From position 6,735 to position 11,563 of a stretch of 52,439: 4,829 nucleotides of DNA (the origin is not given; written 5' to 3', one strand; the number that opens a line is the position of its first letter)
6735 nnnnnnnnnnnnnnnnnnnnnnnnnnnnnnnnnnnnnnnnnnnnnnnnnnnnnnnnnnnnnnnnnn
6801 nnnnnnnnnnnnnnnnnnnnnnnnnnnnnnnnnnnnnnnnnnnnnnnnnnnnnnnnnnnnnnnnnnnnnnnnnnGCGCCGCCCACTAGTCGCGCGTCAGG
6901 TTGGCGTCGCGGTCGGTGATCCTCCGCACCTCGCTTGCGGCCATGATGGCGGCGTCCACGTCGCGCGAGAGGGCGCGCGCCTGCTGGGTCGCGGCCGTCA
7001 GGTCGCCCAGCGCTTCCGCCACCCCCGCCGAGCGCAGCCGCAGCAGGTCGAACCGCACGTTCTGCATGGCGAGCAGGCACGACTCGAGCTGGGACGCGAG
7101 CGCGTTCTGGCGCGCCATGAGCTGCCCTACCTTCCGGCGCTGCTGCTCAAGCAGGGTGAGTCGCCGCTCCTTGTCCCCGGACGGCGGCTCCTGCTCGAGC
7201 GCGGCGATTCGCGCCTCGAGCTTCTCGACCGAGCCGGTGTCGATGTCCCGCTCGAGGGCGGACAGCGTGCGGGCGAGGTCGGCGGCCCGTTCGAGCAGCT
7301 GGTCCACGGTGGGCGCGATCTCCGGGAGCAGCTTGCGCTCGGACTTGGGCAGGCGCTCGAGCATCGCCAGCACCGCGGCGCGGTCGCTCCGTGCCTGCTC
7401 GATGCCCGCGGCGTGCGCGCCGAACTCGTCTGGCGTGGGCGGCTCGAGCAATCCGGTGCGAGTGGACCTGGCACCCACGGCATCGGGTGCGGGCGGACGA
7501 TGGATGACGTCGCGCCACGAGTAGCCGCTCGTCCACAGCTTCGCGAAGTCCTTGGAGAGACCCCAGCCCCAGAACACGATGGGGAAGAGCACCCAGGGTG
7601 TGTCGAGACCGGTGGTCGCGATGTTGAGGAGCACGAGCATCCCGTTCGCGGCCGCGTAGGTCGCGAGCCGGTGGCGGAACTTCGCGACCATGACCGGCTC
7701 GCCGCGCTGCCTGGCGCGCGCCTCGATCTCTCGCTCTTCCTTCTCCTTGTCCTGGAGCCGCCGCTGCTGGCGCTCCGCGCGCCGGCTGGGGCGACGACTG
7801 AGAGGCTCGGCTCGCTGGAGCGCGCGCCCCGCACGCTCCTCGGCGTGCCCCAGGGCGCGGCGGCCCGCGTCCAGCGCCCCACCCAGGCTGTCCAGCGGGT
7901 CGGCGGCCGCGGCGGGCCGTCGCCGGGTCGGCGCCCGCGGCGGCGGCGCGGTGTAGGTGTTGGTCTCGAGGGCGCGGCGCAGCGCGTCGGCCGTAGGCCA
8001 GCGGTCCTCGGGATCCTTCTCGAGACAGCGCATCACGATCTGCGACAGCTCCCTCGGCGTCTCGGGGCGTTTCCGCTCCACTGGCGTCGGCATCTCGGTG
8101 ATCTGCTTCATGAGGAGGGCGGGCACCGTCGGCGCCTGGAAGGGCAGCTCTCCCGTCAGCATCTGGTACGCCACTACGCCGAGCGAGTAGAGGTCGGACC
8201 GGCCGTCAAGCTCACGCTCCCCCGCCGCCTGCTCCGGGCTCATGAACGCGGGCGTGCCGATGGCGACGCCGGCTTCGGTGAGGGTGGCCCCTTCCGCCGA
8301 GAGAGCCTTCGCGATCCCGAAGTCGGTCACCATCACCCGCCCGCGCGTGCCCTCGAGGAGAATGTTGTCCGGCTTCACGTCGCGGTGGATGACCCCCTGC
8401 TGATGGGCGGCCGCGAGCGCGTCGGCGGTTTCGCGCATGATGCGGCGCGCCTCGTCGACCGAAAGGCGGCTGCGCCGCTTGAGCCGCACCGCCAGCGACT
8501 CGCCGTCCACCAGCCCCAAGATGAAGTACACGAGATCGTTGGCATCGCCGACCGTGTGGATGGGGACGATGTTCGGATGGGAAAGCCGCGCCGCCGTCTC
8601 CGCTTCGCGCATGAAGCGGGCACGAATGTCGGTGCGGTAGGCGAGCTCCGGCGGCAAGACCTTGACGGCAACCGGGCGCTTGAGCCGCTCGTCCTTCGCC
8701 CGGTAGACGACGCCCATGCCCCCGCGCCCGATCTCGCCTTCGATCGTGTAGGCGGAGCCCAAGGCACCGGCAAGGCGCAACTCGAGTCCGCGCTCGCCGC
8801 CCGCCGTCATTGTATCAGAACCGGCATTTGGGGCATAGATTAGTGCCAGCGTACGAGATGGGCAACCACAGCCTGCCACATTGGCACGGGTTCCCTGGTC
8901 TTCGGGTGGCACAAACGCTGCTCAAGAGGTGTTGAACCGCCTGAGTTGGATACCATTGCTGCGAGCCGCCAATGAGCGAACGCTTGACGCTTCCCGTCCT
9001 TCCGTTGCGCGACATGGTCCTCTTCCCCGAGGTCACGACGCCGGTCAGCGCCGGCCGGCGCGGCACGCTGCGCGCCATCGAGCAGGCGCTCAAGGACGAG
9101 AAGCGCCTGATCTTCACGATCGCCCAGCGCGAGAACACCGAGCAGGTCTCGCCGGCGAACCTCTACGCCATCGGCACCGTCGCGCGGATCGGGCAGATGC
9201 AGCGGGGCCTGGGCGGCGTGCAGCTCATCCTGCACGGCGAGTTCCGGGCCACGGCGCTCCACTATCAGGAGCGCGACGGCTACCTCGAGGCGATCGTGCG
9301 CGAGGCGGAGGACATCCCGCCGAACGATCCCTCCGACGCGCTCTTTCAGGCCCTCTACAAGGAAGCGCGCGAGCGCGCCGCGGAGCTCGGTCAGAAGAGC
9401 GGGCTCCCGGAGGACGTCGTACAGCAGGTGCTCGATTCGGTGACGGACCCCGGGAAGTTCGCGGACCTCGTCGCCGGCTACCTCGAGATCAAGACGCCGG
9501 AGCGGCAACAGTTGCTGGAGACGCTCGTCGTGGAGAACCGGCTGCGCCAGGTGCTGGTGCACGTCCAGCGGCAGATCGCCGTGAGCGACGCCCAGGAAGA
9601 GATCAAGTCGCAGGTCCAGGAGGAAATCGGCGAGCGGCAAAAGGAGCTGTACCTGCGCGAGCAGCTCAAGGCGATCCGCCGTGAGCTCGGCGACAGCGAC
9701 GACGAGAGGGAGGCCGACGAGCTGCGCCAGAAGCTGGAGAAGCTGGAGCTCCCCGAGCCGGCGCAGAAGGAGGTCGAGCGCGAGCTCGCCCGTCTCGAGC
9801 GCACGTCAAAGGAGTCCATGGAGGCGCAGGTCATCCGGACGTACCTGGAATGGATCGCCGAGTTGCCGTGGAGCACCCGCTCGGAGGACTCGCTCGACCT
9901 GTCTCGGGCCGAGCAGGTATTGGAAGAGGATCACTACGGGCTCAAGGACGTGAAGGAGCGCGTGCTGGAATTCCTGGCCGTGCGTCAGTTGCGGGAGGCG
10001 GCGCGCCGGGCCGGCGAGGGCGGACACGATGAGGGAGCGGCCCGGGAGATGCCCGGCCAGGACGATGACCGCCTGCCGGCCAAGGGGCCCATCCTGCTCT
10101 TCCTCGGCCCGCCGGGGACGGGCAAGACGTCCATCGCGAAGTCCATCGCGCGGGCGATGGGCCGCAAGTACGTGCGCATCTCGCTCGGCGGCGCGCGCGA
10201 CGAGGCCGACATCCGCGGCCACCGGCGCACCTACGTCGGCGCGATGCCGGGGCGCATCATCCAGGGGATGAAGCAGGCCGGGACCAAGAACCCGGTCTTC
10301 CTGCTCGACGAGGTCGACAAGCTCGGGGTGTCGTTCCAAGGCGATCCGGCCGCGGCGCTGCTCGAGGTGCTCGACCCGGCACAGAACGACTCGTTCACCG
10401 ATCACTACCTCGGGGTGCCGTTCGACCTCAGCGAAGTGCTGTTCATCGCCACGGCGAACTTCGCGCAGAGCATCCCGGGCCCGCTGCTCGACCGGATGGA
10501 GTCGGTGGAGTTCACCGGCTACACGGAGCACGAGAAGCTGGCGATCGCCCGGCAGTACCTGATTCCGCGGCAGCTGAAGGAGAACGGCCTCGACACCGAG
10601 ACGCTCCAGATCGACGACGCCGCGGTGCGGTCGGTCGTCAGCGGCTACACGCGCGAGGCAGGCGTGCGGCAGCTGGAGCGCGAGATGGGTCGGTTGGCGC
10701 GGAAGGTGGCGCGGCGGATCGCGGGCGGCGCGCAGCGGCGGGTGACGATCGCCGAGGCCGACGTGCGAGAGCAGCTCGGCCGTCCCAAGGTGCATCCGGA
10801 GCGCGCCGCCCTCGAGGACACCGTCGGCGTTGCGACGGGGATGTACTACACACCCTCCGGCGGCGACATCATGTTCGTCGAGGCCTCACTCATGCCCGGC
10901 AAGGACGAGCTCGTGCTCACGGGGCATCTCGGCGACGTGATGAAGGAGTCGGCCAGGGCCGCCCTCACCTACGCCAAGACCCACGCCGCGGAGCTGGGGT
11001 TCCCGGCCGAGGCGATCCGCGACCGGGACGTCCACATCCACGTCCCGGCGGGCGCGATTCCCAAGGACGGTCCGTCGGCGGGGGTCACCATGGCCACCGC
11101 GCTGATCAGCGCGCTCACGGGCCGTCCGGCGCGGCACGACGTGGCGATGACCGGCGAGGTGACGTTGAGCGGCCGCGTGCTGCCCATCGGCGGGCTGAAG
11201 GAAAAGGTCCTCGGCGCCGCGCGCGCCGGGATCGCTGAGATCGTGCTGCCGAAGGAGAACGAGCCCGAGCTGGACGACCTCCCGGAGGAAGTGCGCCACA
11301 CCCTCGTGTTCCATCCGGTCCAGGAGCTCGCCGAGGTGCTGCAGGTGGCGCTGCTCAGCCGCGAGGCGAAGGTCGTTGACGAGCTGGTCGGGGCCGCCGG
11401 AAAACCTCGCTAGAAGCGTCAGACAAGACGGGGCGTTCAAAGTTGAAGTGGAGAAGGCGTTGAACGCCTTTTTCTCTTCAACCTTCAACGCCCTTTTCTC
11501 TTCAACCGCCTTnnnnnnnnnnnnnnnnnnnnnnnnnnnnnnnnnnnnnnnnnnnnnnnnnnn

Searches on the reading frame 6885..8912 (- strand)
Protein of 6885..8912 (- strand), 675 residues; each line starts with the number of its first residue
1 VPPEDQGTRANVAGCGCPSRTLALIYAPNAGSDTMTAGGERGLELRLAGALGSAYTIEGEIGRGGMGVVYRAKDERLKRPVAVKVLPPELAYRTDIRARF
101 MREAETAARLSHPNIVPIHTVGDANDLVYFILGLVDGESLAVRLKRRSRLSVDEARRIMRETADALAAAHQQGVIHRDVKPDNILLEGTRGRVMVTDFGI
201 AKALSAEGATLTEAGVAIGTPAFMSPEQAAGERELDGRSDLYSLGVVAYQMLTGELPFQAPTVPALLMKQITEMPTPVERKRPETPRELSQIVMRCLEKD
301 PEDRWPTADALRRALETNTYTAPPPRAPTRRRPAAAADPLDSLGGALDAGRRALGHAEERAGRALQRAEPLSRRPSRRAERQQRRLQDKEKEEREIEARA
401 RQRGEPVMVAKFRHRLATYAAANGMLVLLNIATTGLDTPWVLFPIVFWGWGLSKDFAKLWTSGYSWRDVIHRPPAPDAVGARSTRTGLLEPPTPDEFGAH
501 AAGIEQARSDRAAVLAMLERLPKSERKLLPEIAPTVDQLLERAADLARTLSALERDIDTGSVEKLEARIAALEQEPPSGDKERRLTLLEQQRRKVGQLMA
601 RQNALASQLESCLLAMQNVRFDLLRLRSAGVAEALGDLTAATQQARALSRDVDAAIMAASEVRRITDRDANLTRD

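Call 30: search_protein_families(library=pfam, proteins=[window:6885-8912:-], max_evalue=0.0001)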
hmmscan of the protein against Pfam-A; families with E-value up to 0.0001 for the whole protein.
window:6885-8912:- (675 aa): 3 families
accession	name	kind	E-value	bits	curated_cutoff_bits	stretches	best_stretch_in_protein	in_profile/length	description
PF00069.31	Pkinase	-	5.1e-53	180.6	31.7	1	55-312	1-259/263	Protein kinase domain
PF07714.23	PK_Tyr_Ser-Thr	-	2.9e-33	115.7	23.1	1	57-312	3-255/258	Protein tyrosine and serine/threonine kinase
PF13239.11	2TM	-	5.3e-09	36.5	24.8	1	411-460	12-59/79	2TM domain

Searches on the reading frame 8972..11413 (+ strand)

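Call 30: search_protein_families(library=pfam, proteins=[window:8972-11413:+], max_evalue=0.0001)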
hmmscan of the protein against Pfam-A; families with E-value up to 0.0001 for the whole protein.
window:8972-11413:+ (813 aa): 7 families
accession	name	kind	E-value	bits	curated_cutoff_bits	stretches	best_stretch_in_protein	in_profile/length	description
PF05362.19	Lon_C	-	1.5e-85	286.4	21.1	1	593-795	2-204/205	Lon protease (S16) C-terminal proteolytic domain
PF02190.22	LON_substr_bdg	-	3.2e-37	128.8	28.7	1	6-200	1-200/200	ATP-dependent protease La (LON) substrate-binding domain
PF00004.35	AAA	-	1.8e-25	90.4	21.2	1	375-514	1-128/131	ATPase family associated with various cellular activities (AAA)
PF22667.2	Lon_lid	-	7.6e-20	70.8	27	1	536-587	1-52/57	Lon protease AAA+ ATPase lid domain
PF13541.12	ChlI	-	1.7e-08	34.8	27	1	636-763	1-121/121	Subunit ChlI of Mg-chelatase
PF07728.20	AAA_5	-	2.4e-08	34.5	22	1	375-457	2-84/139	AAA domain (dynein-related subfamily)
PF07724.20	AAA_2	-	4.8e-06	27.1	27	1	375-502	6-130/166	AAA domain (Cdc48 subfamily)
